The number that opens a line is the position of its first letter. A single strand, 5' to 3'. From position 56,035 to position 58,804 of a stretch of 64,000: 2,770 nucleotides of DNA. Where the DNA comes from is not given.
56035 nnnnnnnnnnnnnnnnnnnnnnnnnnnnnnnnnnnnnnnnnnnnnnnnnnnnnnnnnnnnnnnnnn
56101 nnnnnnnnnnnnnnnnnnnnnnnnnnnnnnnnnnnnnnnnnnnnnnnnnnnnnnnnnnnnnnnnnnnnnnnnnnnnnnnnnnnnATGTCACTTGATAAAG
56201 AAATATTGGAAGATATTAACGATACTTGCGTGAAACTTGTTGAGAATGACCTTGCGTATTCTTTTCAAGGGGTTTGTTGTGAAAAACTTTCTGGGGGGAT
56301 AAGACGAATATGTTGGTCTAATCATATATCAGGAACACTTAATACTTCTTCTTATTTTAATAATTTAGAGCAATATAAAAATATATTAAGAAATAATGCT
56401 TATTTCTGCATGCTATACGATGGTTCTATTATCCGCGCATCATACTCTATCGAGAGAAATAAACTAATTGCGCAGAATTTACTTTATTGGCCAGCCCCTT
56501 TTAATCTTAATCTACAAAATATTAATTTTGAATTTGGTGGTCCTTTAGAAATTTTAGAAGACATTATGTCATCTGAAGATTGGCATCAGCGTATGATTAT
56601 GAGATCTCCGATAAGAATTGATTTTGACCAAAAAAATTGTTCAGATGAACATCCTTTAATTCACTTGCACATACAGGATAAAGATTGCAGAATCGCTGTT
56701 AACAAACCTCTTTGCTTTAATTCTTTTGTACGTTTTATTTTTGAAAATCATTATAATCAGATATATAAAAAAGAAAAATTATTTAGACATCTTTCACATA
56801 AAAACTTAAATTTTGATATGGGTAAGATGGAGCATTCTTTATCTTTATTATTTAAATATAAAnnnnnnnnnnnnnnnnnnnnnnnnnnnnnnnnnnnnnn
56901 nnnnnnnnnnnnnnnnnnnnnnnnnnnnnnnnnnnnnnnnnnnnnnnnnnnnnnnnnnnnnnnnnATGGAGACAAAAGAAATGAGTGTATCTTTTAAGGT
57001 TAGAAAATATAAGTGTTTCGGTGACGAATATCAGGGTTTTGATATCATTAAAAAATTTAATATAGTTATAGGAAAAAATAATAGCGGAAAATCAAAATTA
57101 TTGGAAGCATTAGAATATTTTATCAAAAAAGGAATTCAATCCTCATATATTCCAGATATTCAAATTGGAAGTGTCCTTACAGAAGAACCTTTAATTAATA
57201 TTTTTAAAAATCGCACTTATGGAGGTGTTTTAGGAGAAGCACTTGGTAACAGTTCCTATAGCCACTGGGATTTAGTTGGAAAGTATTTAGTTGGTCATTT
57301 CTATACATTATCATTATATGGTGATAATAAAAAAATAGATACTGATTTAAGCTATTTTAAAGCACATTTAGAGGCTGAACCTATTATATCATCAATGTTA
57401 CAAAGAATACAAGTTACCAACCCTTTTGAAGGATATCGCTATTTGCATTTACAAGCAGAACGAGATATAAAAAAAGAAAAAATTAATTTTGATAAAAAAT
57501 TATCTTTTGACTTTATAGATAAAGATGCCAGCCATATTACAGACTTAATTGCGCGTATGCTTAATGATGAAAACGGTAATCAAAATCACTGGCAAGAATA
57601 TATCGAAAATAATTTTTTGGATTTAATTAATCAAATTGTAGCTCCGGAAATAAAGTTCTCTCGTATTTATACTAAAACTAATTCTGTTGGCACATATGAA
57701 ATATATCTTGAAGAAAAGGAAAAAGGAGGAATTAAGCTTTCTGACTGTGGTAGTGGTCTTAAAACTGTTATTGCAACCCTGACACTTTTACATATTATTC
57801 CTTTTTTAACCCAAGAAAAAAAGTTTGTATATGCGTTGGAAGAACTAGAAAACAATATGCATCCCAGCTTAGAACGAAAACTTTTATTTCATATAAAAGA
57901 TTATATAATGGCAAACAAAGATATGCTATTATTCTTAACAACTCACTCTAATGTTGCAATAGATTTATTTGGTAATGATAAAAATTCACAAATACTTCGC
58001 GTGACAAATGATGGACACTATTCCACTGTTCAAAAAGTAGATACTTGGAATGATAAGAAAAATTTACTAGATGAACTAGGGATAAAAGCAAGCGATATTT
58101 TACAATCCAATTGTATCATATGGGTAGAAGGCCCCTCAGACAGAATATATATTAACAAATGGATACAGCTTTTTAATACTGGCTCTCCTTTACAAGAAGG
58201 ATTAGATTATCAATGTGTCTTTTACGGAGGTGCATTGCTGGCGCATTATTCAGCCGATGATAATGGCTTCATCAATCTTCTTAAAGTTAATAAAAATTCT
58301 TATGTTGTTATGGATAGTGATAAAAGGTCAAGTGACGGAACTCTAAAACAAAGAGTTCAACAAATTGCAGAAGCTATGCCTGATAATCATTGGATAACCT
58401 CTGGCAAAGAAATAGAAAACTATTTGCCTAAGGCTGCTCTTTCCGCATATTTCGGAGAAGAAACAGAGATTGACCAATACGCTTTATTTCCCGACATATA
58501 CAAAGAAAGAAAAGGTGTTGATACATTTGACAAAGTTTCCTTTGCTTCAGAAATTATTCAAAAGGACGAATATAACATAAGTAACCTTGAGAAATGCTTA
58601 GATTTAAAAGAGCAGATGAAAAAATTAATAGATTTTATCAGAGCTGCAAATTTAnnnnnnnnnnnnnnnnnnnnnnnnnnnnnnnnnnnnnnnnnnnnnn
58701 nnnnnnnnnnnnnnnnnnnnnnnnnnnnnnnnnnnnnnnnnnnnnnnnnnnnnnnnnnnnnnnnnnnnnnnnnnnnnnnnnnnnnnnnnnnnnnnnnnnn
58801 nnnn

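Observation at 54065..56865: Translationally coupled SF1 helicase + DUF2290-like two-gene cassette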

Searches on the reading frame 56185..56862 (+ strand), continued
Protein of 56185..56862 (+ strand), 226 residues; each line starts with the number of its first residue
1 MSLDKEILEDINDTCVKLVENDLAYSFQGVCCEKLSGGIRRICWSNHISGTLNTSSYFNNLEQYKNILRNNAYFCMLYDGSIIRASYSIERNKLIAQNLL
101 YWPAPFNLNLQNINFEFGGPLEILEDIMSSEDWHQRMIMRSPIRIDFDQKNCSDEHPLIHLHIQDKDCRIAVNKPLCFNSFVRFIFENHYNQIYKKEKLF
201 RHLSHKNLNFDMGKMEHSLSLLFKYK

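Call 94: search_protein_families(library=pfam, alignment_id=A2, max_evalue=1)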
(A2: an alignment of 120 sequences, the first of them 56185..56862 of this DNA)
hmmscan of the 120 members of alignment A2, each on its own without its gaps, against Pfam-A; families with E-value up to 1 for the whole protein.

A. member 1, window:56185-56862:+ (226 aa): 1 family
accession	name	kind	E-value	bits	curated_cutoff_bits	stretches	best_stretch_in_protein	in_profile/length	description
PF10053.14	DUF2290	-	2.2e-40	138.7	25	1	31-211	8-187/204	Uncharacterized conserved protein (DUF2290)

B. families by the number of members that match (of 120 scanned): 32 families (the first 25 are shown)
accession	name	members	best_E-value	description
PF10053.14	DUF2290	120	1.2e-42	Uncharacterized conserved protein (DUF2290)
PF11453.13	DUF2950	6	0.046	Protein of unknown function (DUF2950)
PF01000.31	RNA_pol_A_bac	2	0.052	RNA polymerase Rpb3/RpoA insert domain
PF18801.6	RapH_N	2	0.073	response regulator aspartate phosphatase H, N terminal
PF16007.11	DUF4777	2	0.13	Domain of unknown function (DUF4777)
PF17482.7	Phage_sheath_1C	1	0.00084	Phage tail sheath C-terminal domain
PF16064.11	DUF4806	1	0.0045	Domain of unknown function (DUF4806)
PF25506.1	TIM-barrel_MTC6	1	0.01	MTC6 partial TIM-barrel domain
PF24147.2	C2_SHIP1-2_2nd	1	0.011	SHIP1/2 second C2 domain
PF06771.16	Desmo_N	1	0.015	Viral Desmoplakin N-terminus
PF14369.11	Zn_ribbon_19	1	0.023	zinc-ribbon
PF20747.2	Caudo_bapla_N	1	0.036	Lactophage receptor-binding protein N-terminal shoulder domain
PF17855.7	MCM_lid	1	0.043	MCM AAA-lid domain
PF20024.5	DUF6432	1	0.055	Family of unknown function (DUF6432)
PF05409.19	Peptidase_C30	1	0.055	Coronavirus endopeptidase C30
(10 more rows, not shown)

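Call 95: find_encoding_contigs(protein=P0037, flank=5000, max_places=2)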
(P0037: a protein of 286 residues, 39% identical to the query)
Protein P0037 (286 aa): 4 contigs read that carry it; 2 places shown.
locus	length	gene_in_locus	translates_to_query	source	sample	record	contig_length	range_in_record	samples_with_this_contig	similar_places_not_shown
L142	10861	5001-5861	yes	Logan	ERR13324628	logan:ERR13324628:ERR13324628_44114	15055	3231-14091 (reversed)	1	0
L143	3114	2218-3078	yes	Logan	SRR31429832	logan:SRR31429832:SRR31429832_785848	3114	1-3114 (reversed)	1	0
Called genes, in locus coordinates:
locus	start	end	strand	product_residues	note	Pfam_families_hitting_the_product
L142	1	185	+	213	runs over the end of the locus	PF13189:Cytidylate_kin2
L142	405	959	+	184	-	-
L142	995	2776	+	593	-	PF18425:CspB_prodomain, PF00082:Peptidase_S8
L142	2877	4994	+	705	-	PF13538:UvrD_C_2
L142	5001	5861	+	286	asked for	PF10053:DUF2290, PF13560:HTH_31, PF01381:HTH_3, PF12844:HTH_19, PF13443:HTH_26 (weak)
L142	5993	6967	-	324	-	PF03460:NIR_SIR_ferr, PF01077:NIR_SIR, PF12838:Fer4_7 (weak), PF13187:Fer4_9 (weak), PF13237:Fer4_10, PF14697:Fer4_21, PF00037:Fer4, PF12837:Fer4_6 (weak), +2 more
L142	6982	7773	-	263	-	PF00175:NAD_binding_1, PF10418:DHODB_Fe-S_bind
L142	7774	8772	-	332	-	PF13534:Fer4_17 (faint), PF13183:Fer4_8 (weak), PF17179:Fer4_22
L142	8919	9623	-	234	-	PF00027:cNMP_binding, PF13545:HTH_Crp_2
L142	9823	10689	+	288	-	PF00924:MS_channel_2nd, PF21082:MS_channel_3rd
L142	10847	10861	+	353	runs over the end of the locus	PF12895:ANAPC3 (faint), PF00515:TPR_1 (faint), PF07719:TPR_2 (faint), PF13176:TPR_7 (faint), PF13181:TPR_8 (faint), PF13432:TPR_16 (weak), PF14559:TPR_19 (weak), PF13432:TPR_16 (weak), +9 more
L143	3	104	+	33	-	?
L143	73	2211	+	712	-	PF13538:UvrD_C_2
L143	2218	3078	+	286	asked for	PF10053:DUF2290, PF13560:HTH_31, PF01381:HTH_3, PF12844:HTH_19, PF13443:HTH_26 (weak)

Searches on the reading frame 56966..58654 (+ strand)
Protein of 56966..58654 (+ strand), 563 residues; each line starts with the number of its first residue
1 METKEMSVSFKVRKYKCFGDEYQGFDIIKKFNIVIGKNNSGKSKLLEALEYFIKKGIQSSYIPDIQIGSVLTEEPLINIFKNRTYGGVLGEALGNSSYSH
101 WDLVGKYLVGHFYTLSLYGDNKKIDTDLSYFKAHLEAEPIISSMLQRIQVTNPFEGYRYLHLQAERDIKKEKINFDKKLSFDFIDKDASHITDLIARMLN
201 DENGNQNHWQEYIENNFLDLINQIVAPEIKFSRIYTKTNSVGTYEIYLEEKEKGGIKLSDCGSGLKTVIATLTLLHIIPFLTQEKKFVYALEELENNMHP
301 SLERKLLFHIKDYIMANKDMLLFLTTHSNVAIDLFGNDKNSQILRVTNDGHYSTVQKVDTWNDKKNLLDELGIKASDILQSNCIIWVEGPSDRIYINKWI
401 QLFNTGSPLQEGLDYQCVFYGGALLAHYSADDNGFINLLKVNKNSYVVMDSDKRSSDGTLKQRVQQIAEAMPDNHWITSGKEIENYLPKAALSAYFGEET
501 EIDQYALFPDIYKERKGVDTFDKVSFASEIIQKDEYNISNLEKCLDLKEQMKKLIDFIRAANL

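Call 3: search_protein_families(library=pfam, proteins=[window:56966-58654:+], max_evalue=0.1)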
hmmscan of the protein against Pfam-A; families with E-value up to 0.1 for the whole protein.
window:56966-58654:+ (563 aa): 6 families
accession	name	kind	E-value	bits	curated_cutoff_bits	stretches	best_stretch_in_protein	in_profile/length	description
PF13175.12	AAA_15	-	8.9e-16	58.9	32.1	2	9-83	5-71/374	AAA ATPase domain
PF13304.12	AAA_21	-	3.3e-12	47.5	27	2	175-333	198-304/304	AAA domain, putative AbiEii toxin, Type IV TA system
PF02463.25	SMC_N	-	1e-05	25.5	40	1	10-53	5-48/220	RecF/RecN/SMC N terminal domain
PF20469.4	OLD-like_TOPRIM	-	0.048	14.6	23.2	0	381-412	3-34/67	Overcoming lysogenization defect protein-like, TOPRIM domain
PF13514.12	AAA_27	-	0.062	13.3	22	0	12-51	8-48/206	AAA domain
PF09818.15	ABC_ATPase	-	0.063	12.7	23.2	0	19-52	69-102/283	P-loop domain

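Call 4: search_protein_families(library=padloc, proteins=[window:56966-58654:+], max_evalue=0.1)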
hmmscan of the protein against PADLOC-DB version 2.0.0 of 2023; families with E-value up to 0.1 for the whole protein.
window:56966-58654:+ (563 aa): 83 families (the best 25 are shown)
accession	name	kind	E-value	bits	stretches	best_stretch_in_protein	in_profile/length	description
PDLC02979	AriA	-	8e-15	53.5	2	9-82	5-73/373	-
PDLC02915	ATPase-Toprim_I-B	-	3.1e-14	50.7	2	257-396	225-364/623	-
PDLC02335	AbiLi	-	6.8e-14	49.6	1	3-361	46-265/326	AbiLi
PDLC02980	AriA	-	1.4e-13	49.5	2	145-333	106-304/304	-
PDLC02336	AbiLi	-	1.5e-13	49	2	8-60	3-53/340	AbiLi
PDLC00102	GajA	-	5.8e-13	46.1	2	10-58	6-52/532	AAA ATPase domain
PDLC00091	GajA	-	1.6e-12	45.1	2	267-399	281-409/627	AAA ATPase domain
PDLC00303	PtuA1|PtuA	-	2.4e-12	44.6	2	163-346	116-294/386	AAA ATPase domain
PDLC00067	GajA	-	2.5e-12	44.1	2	148-492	153-507/604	AAA ATPase domain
PDLC00069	GajA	-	2.5e-12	44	2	10-57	6-51/687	AAA ATPase domain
PDLC04391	PDC-M07A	-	3.9e-12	43.9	2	184-350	210-367/412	-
PDLC04389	PDC-M07A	-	3e-11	41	2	283-356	323-397/443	-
PDLC00082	GajA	-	4.8e-11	39.8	2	289-441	376-528/694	AAA ATPase domain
PDLC00098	GajA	-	1.9e-10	38.1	2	10-58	6-52/534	AAA ATPase domain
PDLC03878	NsnB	-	2.1e-10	38.9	1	10-330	5-279/345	-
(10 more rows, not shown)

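Call 28: search_protein_families(library=ncbifam, proteins=[window:56966-58654:+], max_evalue=0.001)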
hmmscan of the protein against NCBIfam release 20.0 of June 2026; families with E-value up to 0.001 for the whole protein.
window:56966-58654:+ (563 aa): 2 families
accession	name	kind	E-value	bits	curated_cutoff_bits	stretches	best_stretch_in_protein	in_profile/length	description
NF038234.1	retron_eff_Eco8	equivalog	1e-09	37.6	250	2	26-62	20-56/679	retron Eco8 family effector endonuclease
NF047739.1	antiphage_MADS3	equivalog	1.3e-06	27.9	420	0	10-51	5-43/427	methylation-associated defense system AAA family ATPase MAD3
